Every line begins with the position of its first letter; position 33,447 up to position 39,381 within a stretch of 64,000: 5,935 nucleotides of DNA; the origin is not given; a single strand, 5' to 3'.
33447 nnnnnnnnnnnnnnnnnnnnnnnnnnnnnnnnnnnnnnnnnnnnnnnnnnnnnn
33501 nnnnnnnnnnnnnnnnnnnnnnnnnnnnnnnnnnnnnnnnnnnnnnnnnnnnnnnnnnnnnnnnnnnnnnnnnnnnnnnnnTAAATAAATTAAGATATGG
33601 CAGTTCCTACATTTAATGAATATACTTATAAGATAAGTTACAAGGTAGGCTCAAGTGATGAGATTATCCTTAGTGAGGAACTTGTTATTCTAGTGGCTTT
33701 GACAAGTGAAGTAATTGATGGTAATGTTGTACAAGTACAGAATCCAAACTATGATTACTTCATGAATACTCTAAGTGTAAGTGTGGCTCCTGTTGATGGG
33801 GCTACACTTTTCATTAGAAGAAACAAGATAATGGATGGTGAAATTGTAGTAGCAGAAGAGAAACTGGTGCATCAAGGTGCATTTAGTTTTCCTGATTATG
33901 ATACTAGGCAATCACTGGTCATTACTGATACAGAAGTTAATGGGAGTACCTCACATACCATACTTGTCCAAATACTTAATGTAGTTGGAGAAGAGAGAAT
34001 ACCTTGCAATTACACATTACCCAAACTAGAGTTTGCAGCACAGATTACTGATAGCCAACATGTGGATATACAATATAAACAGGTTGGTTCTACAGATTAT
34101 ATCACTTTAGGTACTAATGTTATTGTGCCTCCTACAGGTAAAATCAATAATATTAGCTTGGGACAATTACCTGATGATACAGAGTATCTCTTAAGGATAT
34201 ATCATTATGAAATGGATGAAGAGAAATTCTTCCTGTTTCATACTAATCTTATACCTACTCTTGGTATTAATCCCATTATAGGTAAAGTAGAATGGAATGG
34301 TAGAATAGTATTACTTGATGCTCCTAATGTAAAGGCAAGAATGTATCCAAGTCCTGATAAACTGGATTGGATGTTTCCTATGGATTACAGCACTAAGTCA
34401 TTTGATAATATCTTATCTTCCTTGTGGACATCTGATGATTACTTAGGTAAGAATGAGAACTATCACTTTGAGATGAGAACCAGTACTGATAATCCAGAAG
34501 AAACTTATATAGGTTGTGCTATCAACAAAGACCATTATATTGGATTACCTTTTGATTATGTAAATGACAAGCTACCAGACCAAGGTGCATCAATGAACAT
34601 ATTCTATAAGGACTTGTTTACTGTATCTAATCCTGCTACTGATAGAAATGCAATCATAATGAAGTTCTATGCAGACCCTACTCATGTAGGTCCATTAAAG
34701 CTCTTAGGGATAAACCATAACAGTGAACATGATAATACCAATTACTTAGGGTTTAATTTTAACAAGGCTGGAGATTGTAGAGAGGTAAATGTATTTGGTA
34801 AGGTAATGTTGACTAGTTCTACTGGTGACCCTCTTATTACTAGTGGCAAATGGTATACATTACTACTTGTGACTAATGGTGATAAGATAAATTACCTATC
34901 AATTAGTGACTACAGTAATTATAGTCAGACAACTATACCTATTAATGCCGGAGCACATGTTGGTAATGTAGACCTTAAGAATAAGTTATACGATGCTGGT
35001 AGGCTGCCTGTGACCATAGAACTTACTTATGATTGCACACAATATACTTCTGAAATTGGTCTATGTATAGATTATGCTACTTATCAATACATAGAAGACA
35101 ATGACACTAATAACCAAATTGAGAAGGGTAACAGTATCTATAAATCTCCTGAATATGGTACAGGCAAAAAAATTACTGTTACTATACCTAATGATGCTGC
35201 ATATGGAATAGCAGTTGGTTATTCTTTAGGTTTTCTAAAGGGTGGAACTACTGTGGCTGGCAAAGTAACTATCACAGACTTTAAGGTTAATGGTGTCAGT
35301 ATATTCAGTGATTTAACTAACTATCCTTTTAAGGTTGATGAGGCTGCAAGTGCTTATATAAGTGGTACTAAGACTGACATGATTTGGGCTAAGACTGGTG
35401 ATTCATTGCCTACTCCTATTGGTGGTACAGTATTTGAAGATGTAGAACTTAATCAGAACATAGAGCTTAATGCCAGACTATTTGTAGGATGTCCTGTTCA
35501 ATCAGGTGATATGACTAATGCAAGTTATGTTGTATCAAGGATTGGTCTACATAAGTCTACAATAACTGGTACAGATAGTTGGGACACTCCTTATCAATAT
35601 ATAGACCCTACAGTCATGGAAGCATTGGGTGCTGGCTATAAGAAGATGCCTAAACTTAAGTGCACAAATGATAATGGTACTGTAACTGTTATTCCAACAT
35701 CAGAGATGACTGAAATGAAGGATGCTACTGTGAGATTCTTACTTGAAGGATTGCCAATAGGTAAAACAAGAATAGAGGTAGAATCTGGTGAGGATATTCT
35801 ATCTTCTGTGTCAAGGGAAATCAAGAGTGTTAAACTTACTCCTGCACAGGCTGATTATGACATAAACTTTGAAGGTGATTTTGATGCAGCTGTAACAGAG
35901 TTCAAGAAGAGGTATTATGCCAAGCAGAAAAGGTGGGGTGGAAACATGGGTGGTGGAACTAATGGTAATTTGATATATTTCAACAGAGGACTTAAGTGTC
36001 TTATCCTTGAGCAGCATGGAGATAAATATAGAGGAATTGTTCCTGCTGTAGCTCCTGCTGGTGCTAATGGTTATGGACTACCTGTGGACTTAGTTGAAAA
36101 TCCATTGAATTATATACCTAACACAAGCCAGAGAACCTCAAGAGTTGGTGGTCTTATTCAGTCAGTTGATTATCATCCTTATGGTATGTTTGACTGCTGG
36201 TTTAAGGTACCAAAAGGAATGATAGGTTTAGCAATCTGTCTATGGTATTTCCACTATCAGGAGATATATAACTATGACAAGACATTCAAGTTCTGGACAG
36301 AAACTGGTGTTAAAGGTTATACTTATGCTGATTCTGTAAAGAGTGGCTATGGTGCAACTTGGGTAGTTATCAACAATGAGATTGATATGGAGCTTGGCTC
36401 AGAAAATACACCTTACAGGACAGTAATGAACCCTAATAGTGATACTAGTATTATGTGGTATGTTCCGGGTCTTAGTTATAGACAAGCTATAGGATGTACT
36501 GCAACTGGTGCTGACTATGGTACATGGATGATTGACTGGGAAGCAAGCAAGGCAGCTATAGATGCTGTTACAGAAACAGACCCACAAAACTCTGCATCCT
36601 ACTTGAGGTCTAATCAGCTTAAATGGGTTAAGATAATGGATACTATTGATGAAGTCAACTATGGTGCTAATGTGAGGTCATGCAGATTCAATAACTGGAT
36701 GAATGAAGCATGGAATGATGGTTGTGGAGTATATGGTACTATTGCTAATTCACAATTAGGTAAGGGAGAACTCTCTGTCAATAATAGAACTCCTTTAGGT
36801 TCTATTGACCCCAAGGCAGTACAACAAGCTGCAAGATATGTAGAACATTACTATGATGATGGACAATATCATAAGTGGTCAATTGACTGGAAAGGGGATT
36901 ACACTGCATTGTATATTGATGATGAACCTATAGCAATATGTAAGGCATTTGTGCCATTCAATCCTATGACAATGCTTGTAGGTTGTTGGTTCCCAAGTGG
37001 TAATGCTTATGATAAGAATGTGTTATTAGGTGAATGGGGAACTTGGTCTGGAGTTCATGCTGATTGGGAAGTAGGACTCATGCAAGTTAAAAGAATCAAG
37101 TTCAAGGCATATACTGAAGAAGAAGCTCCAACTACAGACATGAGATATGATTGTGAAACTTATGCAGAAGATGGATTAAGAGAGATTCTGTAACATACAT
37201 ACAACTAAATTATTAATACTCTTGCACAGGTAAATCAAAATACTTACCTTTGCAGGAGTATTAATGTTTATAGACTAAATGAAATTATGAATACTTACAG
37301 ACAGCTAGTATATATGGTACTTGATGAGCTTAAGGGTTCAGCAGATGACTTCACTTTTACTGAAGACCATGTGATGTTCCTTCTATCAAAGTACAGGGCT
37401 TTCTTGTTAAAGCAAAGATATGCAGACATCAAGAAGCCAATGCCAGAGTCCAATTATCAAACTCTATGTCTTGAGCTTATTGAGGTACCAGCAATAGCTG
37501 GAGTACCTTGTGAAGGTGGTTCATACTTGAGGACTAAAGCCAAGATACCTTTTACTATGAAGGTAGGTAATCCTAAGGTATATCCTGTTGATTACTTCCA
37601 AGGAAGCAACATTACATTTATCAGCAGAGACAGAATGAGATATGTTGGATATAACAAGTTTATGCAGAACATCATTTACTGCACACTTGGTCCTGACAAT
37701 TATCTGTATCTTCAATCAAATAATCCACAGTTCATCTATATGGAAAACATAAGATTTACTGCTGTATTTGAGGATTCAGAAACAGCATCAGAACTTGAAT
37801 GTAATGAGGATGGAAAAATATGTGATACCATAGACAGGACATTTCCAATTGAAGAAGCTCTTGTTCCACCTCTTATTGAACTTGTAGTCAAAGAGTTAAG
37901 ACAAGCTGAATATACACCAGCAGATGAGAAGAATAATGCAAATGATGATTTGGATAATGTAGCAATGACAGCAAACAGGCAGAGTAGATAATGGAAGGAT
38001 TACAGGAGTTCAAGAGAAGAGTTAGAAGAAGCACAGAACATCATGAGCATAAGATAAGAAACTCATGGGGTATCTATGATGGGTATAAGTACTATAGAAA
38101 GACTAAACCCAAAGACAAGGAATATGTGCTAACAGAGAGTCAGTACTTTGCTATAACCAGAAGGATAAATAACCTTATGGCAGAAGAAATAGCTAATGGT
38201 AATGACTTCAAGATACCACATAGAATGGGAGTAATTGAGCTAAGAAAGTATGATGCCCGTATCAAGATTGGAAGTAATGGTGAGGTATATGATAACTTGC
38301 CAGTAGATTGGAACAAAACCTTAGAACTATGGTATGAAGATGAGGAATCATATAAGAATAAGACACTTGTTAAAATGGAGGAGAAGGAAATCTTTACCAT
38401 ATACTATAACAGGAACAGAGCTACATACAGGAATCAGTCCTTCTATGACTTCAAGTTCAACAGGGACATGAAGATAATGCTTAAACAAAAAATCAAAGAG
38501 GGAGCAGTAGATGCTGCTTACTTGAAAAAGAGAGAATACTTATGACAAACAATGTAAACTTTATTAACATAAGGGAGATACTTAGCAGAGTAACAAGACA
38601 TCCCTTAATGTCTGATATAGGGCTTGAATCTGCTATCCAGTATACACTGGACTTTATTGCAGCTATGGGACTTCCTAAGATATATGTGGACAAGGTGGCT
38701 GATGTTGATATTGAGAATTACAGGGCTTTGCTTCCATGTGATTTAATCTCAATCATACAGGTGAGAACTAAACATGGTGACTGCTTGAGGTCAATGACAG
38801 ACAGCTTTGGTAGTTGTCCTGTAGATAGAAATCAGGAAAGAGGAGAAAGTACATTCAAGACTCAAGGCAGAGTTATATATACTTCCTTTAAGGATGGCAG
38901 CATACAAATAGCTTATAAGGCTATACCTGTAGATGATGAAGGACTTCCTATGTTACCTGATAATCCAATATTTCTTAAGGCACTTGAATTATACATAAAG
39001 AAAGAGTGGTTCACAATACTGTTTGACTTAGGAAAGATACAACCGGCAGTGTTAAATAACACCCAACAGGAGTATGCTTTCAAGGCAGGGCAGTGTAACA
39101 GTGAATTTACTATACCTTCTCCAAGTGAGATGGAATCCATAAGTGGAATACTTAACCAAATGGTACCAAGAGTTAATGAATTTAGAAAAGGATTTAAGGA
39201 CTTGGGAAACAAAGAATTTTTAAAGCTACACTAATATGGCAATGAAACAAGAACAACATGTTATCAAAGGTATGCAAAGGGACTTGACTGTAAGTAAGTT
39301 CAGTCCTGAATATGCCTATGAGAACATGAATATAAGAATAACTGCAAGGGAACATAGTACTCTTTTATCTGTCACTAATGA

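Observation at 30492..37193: Two tandem giant fibre paralogues, each ending in a GH16-like glycoside hydrolase domain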

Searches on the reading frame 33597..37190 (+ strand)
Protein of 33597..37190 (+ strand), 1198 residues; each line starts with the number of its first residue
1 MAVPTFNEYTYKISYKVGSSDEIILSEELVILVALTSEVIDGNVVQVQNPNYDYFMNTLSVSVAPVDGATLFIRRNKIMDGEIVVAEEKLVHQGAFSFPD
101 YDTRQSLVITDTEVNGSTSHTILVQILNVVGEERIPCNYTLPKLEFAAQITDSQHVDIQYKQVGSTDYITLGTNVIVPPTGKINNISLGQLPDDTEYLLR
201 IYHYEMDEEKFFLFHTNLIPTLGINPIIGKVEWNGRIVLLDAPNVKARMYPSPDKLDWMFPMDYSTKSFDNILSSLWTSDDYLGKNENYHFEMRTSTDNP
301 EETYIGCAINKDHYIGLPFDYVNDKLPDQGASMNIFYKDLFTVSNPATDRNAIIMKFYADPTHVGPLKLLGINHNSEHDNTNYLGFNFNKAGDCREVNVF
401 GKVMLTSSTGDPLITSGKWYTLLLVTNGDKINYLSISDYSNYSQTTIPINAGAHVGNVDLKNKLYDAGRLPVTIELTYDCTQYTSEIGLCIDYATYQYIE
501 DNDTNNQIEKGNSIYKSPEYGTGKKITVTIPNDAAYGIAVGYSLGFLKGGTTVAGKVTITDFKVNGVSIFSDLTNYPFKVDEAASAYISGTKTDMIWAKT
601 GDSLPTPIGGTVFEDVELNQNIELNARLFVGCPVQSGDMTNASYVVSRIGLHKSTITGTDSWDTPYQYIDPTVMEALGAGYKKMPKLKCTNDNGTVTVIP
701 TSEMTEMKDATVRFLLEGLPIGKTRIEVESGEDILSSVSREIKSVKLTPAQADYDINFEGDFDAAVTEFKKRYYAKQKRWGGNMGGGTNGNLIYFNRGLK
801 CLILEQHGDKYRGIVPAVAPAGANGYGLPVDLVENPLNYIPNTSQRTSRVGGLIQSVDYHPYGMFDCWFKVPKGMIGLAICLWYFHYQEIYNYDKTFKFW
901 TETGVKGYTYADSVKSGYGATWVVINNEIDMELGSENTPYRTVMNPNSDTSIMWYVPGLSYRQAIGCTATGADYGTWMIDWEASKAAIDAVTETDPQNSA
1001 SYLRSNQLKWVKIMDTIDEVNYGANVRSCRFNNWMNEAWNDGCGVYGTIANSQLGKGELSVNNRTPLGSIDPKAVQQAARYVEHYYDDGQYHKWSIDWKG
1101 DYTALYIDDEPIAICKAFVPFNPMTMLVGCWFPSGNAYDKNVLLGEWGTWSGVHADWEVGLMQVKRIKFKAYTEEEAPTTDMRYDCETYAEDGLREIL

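Call 4: search_protein_families(library=pfam, proteins=[window:33597-37190:+], max_evalue=1)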
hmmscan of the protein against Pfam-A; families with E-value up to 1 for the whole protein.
window:33597-37190:+ (1198 aa): 2 families
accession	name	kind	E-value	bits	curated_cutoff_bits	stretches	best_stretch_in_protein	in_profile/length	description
PF00722.28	Glyco_hydro_16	-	0.00043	20.2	22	1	1088-1157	108-173/175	Glycosyl hydrolases family 16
PF17577.7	ETM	-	0.66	11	27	0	377-467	23-101/109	ECORI-T site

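Call 5: search_protein_families(library=phrogs, proteins=[window:33597-37190:+], max_evalue=0.01)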
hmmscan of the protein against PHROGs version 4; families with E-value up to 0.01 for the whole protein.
window:33597-37190:+ (1198 aa): 0 families

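Call 11: find_homologous_proteins(query=window:33597-37190:+, max_evalue=0.001)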
Query window:33597-37190:+ (1198 aa): 19 proteins with E <= 0.001 among 8000 candidates.
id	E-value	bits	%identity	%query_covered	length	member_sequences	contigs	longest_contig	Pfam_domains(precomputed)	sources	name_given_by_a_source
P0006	0.0e+0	2798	99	100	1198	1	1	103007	-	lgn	-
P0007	0.0e+0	2785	99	100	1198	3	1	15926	-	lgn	-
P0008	0.0e+0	2777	99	100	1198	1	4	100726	-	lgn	-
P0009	0.0e+0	2762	98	100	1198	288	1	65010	-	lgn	-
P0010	0.0e+0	2756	97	100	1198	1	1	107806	-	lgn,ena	-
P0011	0.0e+0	2743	97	100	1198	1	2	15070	-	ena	-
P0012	0.0e+0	2368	84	100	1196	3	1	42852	-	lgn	-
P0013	0.0e+0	2109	75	100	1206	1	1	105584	-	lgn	-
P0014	0.0e+0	2075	74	100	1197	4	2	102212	-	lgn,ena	-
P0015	0.0e+0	1992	71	100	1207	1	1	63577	-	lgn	-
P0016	0.0e+0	1789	98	65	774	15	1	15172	-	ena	-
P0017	0.0e+0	1725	62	100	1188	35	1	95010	-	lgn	-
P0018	0.0e+0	1722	62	100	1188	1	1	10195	-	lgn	-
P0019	0.0e+0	1716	61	100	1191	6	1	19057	-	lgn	-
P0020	0.0e+0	1630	59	100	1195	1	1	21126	-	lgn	-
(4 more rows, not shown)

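Call 13: search_dna_similar(query=window:33597-37190:+, collection=phages, mode=protein, max_rows=30, max_evalue=0.001)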
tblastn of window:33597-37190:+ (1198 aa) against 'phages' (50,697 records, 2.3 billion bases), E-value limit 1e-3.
Records with a match: 3; places in all: 4; records where one place covers at least 80% of the query: 0.
Best place of each record, by identity: <60% 3.
By first word of the organism name: Vibrio 2; Dulem 1.
By host as written in the record: Propithecus coquereli 1; Vibrio parahaemolyticus 1; Vibrio parahaemolyticus ATCC17802 1.
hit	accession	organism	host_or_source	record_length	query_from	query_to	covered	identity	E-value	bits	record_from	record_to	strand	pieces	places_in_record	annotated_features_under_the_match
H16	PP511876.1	Dulem virus 42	Propithecus coquereli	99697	88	1193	64%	26.1%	4e-22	177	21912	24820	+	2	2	hypothetical protein (x3) | glycosyl hydrolases family 16 protein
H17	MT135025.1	Vibrio phage V07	Vibrio parahaemolyticus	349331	1087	1197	9%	34.2%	6e-5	54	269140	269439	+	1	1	hypothetical protein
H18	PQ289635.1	Vibrio phage vB_VpaS_R29Z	Vibrio parahaemolyticus ATCC17802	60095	1087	1197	9%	33.3%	4e-5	54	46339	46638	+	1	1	hypothetical protein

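Call 55: predict_structure(alignment_id=A3)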
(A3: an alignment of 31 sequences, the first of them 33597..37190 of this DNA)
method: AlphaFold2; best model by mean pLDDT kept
length: 1198 residues; sequences in the alignment: 31
mean_pLDDT: 80.3   pTM: 0.69
mean pLDDT of the five models: 80.3, 79.8, 79.4, 77.8, 76.8
residues with pLDDT >= 90: 374; 70-90: 593; 50-70: 134; < 50: 97
segments of 3 or more residues with pLDDT < 50: 41-44, 283-285, 605-607, 782-785, 821-825, 827-840, 916-920, 1020-1022, 1038-1062, 1135-1153
pLDDT, mean of each block of 10 residues (from residue 1): 72 91 89 64 56 75 81 90 86 88 79 87 79 83 80 91 92 88 84 93 91 93 88 88 86 86 66 73 59 88 89 84 82 89 91 94 89 68 87 87 72 83 90 87 65 89 81 95 90 80 71 90 94 82 87 91 93 89 89 90 56 85 87 62 89 88 83 80 92 89 85 89 94 91 88 95 97 86 63 94 89 69 45 40 61 92 95 79 87 78 76 50 79 62 86 76 83 88 89 76 88 76 62 61 43 38 62 51 79 93 89 79 91 44 35 68 96 88 84 88
secondary structure, 60 per line:
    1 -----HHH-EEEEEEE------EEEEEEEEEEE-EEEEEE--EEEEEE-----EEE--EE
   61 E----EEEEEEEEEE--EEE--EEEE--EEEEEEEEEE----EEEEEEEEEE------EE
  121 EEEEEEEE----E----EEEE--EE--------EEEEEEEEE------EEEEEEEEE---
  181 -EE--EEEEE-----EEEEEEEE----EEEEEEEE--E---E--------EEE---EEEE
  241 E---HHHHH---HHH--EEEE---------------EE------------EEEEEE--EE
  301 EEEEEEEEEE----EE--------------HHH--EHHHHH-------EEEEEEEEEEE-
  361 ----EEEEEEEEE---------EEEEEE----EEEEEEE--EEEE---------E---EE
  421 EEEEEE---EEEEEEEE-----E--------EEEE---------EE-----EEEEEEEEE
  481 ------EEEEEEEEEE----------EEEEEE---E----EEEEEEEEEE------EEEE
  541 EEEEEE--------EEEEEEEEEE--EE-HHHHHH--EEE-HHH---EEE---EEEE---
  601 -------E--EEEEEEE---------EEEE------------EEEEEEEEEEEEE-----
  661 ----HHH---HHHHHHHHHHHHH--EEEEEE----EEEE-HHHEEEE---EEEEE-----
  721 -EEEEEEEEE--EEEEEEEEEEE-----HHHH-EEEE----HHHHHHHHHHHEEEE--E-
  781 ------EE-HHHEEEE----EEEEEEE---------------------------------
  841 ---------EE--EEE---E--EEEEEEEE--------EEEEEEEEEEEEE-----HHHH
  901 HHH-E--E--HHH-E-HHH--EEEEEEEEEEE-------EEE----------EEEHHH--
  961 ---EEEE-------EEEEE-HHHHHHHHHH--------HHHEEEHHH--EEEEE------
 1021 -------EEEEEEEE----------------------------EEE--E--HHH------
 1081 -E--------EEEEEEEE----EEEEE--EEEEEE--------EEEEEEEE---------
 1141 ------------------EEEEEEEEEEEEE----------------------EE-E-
elements in order (helices of 4 or more, strands of 3 or more residues): E10-16 E23-33 E35-40 E43-48 E54-56 E59-61 E66-75 E78-80 E83-86 E89-98 E103-112 E119-128 E138-141 E154-162 E169-177 E186-190 E196-203 E208-215 E231-233 E237-241 H245-249 E258-261 E291-296 E299-310 H337-341 E349-359 E365-373 E383-388 E393-399 E402-405 E419-426 E430-437 E452-455 E472-480 E487-496 E507-512 E521-530 E537-546 E555-564 H570-575 E578-580 E588-590 E594-597 E611-617 E627-630 E643-655 H671-683 E686-691 E696-699 E704-707 E711-715 E722-730 E733-743 H749-752 E754-757 H762-772 E773-776 E793-796 E801-807 E854-856 E863-870 E879-891 H897-903 E922-932 E940-942 E953-955 E964-967 E975-979 H981-990 E1002-1004 E1010-1014 E1028-1035 E1064-1066 E1091-1098 E1103-1107 E1110-1115 E1124-1131 E1159-1171

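Call 59: fold_search(model_id=the predicted structure, library=pdb)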
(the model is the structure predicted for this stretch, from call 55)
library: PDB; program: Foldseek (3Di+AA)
matches with E <= 10: 1743; with E <= 0.001: 113
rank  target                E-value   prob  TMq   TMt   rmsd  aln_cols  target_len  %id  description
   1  4awd_A                7.0e-08  1.00  0.14  0.44  11.8       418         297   12  Crystal structure of the beta-porphyranase BpGH16B (BACPLE_01689) from the human gut bacterium Bacteroides plebeius (released 2012-07-25)
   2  3wvj_B                2.6e-07  1.00  0.15  0.74   5.7       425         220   10  The crystal structure of native glycosidic hydrolase (released 2015-06-24)
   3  3o5s                  3.3e-07  1.00  0.15  0.75   6.3       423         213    9  Crystal Structure of the endo-beta-1,3-1,4 glucanase from Bacillus subtilis (strain 168) (released 2011-07-13)
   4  1gbg                  3.7e-07  1.00  0.16  0.78   5.5       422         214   10  BACILLUS LICHENIFORMIS BETA-GLUCANASE (released 1995-12-07)
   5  3azy_A                3.9e-07  1.00  0.15  0.60   7.8       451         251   11  Crystal structure of the laminarinase catalytic domain from Thermotoga maritima MSB8 (released 2011-11-23)
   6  3b01_B                4.3e-07  1.00  0.15  0.60   8.4       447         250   10  Crystal structure of the laminarinase catalytic domain from Thermotoga maritima MSB8 (released 2011-11-23)
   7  9xl7_A                5.3e-07  1.00  0.16  0.62   6.9       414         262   12  Crystal structure of the complex of the GH16 carrageenase SfGH16 from Saccharicrinis fermentans with an oligotetrasacc (released 2026-03-11)
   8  3azz_A                5.3e-07  1.00  0.14  0.58   8.6       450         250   11  Crystal structure of the laminarinase catalytic domain from Thermotoga maritima MSB8 in complex with gluconolactone (released 2011-11-23)
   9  4awd_B                5.6e-07  1.00  0.14  0.45  11.6       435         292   10  Crystal structure of the beta-porphyranase BpGH16B (BACPLE_01689) from the human gut bacterium Bacteroides plebeius (released 2012-07-25)
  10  9efl                  5.6e-07  1.00  0.14  0.47  13.8       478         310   13  Structure of a GH16_17 carrageenase from a metagenomic dataset. (released 2026-03-04)
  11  1u0a_A                6.5e-07  1.00  0.15  0.74   6.0       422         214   10  Crystal structure of the engineered beta-1,3-1,4-endoglucanase H(A16-M) in complex with beta-glucan tetrasaccharide (released 2005-09-06)
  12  4bow_A                8.8e-07  1.00  0.14  0.58   9.5       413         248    8  Crystal structure of LamA_E269S from Z. galactanivorans in complex with laminaritriose and laminaritetraose (released 2013-12-18)
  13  3wvj_A                9.2e-07  1.00  0.15  0.71   6.9       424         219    9  The crystal structure of native glycosidic hydrolase (released 2015-06-24)
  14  3i4i_B                1.0e-06  1.00  0.15  0.73   6.8       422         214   10  Crystal structure of a prokaryotic beta-1,3-1,4-glucanase (lichenase) derived from a mouse hindgut metagenome (released 2010-07-21)
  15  9xkt_A                1.0e-06  1.00  0.15  0.59   8.2       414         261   11  Crystal structure of the complex of the GH16 carrageenase SfGH16 from Saccharicrinis fermentans with an oligotetrasacc (released 2026-03-04)
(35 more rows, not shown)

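Call 79: search_protein_families(library=ncbifam, proteins=[window:33597-37190:+], max_evalue=0.1)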
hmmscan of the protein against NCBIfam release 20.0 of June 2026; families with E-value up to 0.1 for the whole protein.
window:33597-37190:+ (1198 aa): 0 families

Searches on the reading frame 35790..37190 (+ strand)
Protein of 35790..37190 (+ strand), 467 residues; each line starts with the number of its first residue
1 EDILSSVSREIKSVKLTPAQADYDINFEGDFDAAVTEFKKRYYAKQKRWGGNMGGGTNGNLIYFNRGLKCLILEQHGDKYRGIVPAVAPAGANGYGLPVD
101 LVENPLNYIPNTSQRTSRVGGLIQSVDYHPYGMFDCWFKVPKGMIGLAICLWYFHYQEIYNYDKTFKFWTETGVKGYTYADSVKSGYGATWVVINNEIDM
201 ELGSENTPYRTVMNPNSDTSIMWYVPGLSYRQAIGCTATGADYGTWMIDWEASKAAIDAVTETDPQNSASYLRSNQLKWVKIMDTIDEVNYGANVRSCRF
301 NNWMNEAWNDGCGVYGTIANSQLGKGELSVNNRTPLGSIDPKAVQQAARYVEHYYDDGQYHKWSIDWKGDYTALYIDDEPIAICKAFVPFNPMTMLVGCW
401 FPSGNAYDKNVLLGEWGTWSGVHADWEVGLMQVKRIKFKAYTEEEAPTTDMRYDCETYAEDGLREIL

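Call 8: search_solved_structures(query=window:35790-37190:+, max_evalue=10, show_alignments=3)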
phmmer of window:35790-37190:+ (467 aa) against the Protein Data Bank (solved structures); distinct sequences matched with E-value up to 10: 0.

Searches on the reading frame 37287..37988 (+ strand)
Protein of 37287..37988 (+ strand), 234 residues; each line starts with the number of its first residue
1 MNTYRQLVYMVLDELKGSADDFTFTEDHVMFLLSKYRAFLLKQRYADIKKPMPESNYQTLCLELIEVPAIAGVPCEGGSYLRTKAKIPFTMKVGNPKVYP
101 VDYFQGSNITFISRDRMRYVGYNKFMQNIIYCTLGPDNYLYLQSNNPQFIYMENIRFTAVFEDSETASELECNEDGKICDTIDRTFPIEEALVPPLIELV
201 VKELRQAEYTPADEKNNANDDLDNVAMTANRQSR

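Call 9: search_protein_families(library=phrogs, proteins=[window:37287-37988:+], max_evalue=0.001)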
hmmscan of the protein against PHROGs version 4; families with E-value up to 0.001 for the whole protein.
window:37287-37988:+ (234 aa): 1 family
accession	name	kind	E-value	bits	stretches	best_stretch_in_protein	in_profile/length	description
phrog_9863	-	head and packaging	1.4e-20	74.9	1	1-223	1-233/236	virion structural protein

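Call 69: search_protein_families(library=pfam, proteins=[window:37287-37988:+], max_evalue=0.01)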
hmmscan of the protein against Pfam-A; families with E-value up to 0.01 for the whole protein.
window:37287-37988:+ (234 aa): 1 family
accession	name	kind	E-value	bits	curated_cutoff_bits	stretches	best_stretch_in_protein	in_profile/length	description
PF25702.1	CrAss_Ring_2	-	8.7e-70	235.1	27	1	6-221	1-209/210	Phage tail ring protein 2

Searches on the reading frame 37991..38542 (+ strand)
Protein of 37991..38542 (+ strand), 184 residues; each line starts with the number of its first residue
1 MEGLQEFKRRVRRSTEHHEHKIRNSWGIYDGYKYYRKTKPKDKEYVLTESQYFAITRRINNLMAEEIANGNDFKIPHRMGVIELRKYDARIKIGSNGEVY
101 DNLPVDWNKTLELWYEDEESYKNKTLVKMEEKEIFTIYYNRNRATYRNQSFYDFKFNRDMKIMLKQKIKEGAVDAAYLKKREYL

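Call 9: search_protein_families(library=phrogs, proteins=[window:37991-38542:+], max_evalue=0.001)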
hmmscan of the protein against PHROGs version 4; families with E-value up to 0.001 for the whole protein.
window:37991-38542:+ (184 aa): 1 family
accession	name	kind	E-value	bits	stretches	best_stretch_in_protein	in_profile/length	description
phrog_12177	-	unknown function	1.4e-23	84.5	1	22-172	5-158/164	-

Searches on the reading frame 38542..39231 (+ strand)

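Call 9: search_protein_families(library=phrogs, proteins=[window:38542-39231:+], max_evalue=0.001)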
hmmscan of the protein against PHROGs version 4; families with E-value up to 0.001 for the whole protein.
window:38542-39231:+ (230 aa): 2 families
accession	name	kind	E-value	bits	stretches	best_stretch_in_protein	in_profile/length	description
phrog_33740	-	unknown function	7e-05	23.3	1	103-214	198-310/357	-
phrog_15515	-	unknown function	0.00019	21.9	0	5-76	4-75/322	-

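Call 69: search_protein_families(library=pfam, proteins=[window:38542-39231:+], max_evalue=0.01)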
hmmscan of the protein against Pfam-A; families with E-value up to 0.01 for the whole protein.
window:38542-39231:+ (230 aa): 1 family
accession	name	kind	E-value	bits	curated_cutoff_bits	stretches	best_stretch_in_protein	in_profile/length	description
PF24228.1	CrAss_Ring_1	-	7.7e-73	245.7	27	2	95-228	135-268/272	Phage tail ring protein 1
